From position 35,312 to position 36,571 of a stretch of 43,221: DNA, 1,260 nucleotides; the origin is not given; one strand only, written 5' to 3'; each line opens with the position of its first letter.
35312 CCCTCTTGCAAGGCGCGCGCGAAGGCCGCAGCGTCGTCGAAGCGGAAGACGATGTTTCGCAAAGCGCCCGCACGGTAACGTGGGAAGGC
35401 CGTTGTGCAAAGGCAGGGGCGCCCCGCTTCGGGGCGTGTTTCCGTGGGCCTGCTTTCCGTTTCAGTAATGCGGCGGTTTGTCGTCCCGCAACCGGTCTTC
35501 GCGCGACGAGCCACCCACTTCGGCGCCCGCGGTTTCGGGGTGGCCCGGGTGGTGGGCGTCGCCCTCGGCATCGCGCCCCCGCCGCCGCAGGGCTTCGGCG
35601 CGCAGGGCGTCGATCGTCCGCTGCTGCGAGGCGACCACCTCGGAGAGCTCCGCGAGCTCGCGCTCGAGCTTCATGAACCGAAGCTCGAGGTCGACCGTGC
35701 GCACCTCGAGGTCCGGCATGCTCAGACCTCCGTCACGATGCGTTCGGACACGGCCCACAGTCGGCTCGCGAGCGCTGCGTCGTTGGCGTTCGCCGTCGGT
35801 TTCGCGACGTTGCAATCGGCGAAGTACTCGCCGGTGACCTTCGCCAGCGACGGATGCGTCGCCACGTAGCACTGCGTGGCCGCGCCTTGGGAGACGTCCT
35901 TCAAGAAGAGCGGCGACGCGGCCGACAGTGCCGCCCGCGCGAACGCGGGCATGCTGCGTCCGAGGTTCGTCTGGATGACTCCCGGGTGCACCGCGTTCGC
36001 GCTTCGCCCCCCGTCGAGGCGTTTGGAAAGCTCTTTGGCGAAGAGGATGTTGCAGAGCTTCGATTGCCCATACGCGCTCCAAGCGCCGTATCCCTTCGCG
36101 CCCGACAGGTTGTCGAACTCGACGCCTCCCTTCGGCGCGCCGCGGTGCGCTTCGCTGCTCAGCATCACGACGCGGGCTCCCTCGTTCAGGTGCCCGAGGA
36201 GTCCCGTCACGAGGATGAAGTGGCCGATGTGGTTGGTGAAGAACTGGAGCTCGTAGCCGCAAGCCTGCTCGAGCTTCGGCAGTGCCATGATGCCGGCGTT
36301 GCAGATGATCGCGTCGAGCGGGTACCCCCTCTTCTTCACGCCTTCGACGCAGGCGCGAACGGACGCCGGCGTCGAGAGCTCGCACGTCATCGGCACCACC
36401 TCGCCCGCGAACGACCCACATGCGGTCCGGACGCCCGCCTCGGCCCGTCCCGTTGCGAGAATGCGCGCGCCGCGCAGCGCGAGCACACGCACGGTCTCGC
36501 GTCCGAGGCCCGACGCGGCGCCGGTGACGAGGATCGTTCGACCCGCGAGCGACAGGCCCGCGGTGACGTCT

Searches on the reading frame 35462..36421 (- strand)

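Call 8: search_protein_families(library=pfam, proteins=[window:35462-36421:-], max_evalue=0.01)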
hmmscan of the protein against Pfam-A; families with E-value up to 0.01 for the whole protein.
window:35462-36421:- (319 aa): 1 family
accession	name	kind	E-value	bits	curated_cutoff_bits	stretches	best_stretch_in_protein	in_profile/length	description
PF04102.17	SlyX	-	3.3e-07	31.3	30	1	239-319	2-67/67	SlyX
